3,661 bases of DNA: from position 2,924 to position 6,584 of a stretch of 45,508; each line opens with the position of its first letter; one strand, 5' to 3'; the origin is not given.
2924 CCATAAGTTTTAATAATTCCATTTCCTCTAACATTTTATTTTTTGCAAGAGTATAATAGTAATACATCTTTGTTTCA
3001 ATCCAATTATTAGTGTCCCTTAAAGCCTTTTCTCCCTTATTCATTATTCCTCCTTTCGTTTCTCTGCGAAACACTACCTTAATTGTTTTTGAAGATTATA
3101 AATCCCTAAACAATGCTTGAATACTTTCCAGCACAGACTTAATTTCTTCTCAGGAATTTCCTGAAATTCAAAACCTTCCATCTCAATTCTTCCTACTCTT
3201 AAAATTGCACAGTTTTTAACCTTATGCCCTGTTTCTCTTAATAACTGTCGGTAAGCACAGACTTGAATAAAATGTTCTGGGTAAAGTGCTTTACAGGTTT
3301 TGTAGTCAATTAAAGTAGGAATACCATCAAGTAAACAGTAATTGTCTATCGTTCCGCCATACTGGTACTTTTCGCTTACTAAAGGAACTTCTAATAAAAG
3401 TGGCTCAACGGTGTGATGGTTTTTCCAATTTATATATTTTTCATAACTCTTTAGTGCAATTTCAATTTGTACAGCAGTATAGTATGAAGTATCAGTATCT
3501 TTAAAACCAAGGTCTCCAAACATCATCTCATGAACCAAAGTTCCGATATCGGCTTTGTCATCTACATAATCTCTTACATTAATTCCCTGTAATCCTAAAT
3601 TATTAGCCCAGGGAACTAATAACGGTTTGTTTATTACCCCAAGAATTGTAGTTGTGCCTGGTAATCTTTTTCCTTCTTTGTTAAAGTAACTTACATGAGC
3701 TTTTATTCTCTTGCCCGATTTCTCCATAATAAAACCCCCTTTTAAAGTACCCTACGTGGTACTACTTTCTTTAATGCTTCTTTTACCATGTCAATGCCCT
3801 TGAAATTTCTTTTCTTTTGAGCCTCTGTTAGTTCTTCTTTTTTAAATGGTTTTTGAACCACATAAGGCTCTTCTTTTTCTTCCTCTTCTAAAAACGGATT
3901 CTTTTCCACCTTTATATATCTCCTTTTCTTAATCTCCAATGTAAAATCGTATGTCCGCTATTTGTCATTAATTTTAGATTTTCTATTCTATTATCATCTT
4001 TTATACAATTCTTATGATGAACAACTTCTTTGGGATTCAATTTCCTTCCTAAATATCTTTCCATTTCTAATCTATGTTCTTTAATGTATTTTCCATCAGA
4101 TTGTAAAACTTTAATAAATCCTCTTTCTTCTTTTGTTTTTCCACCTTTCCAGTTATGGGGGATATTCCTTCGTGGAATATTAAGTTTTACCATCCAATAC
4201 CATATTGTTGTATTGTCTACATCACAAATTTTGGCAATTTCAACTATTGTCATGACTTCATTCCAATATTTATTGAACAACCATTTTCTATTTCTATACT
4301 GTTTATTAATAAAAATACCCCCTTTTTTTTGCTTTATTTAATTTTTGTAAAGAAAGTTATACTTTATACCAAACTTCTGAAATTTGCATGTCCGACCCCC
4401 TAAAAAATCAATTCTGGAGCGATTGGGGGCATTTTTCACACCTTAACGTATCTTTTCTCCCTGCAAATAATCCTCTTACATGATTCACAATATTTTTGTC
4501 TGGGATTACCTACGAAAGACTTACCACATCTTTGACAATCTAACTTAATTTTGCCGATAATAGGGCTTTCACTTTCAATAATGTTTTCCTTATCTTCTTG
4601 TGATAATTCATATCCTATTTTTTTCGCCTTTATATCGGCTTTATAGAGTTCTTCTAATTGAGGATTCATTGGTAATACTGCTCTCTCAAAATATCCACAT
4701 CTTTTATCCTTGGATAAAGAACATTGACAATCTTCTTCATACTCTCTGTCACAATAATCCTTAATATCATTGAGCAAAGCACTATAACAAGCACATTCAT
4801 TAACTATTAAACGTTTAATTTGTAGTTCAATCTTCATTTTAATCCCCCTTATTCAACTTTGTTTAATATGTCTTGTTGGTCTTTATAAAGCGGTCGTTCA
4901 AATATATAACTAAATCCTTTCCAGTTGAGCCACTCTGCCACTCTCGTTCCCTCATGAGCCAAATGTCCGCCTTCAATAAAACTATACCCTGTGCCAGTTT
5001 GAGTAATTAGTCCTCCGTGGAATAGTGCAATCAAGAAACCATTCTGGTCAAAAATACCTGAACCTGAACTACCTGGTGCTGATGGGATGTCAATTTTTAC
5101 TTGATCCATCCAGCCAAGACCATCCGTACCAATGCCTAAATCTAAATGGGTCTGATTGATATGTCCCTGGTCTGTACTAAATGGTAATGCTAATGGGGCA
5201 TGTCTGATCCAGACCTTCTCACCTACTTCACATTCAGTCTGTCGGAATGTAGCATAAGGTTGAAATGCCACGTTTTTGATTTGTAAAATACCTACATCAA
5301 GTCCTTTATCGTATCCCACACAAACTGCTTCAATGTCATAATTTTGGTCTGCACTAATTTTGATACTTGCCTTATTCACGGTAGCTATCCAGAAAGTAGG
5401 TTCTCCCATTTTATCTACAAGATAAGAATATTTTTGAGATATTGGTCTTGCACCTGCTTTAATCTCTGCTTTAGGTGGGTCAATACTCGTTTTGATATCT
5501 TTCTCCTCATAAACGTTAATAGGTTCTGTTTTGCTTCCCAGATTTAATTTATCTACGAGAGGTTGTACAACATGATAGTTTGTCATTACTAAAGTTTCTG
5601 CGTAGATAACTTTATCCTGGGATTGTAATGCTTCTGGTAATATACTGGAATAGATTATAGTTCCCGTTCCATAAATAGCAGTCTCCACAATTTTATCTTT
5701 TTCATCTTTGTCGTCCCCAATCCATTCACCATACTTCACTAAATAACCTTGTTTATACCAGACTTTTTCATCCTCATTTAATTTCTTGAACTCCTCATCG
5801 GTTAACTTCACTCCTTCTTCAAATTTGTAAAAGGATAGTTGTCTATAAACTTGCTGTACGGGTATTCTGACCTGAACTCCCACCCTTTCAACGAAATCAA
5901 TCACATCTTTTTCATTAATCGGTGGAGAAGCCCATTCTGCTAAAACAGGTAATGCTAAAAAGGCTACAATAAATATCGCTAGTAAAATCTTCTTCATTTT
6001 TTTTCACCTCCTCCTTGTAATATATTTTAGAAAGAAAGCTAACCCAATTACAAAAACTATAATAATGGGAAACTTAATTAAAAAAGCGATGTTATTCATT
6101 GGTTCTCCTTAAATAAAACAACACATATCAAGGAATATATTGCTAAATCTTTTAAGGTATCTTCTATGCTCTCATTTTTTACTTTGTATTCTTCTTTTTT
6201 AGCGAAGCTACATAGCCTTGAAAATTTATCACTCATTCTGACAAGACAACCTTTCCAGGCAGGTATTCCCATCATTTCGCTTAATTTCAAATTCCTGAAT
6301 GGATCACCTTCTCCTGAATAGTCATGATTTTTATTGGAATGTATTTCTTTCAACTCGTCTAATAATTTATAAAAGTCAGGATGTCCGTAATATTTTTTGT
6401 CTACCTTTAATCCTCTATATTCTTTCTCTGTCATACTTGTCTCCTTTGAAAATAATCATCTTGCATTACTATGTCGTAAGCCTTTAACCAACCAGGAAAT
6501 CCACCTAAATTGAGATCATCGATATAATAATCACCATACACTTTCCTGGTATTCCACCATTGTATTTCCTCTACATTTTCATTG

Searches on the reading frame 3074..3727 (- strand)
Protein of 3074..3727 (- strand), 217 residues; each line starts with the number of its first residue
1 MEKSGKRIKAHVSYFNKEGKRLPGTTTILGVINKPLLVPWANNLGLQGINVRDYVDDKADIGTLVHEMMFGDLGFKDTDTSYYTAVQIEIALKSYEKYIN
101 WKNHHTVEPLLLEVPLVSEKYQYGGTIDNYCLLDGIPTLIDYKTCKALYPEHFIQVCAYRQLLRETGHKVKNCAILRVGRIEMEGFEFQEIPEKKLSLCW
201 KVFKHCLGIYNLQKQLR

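Call 18: search_protein_families(library=phrogs, proteins=[window:3074-3727:-], max_evalue=0.001)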
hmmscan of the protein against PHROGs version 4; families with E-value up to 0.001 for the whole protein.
window:3074-3727:- (217 aa): 3 families
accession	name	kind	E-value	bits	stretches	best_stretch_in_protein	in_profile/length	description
phrog_298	-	DNA, RNA and nucleotide metabolism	2.4e-26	93.8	1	14-189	58-237/293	exonuclease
phrog_1706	-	DNA, RNA and nucleotide metabolism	0.00013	22.5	1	56-178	82-184/293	CRISPR/Cas system associated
phrog_69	-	DNA, RNA and nucleotide metabolism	0.00019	21.6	1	60-148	147-231/501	exonuclease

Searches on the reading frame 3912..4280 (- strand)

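Call 67: search_protein_families(library=pfam, proteins=[window:3912-4280:-], max_evalue=0.001)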
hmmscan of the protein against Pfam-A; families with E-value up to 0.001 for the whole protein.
window:3912-4280:- (122 aa): 1 family
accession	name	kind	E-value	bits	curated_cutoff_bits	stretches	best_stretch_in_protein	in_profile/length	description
PF13392.12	HNH_3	-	2.5e-11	43.5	24.8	1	69-110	4-44/46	HNH endonuclease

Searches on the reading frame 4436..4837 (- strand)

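Call 18: search_protein_families(library=phrogs, proteins=[window:4436-4837:-], max_evalue=0.001)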
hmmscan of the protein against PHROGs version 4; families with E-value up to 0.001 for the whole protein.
window:4436-4837:- (133 aa): 1 family
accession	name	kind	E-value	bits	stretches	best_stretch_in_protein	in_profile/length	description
phrog_19431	-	unknown function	0.00017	22.5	1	87-122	9-47/81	-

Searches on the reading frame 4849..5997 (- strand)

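Call 18: search_protein_families(library=phrogs, proteins=[window:4849-5997:-], max_evalue=0.001)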
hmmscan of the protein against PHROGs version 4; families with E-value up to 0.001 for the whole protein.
window:4849-5997:- (382 aa): 2 families
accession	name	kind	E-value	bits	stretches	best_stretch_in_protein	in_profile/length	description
phrog_9683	-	other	5.3e-08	33.6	1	208-333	75-194/233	protease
phrog_11383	-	unknown function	0.00016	22.2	0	134-324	195-322/462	-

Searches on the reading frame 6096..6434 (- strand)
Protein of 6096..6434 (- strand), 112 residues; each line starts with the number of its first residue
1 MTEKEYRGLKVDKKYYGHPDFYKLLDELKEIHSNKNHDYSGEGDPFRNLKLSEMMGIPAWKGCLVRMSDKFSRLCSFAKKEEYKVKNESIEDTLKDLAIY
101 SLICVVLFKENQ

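Call 67: search_protein_families(library=pfam, proteins=[window:6096-6434:-], max_evalue=0.001)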
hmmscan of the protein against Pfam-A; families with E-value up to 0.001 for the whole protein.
window:6096-6434:- (112 aa): 1 family
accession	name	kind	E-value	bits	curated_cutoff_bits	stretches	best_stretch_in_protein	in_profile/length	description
PF07659.16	DUF1599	-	0.0002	22.1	25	0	64-106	14-59/61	Nucleotide modification associated domain 1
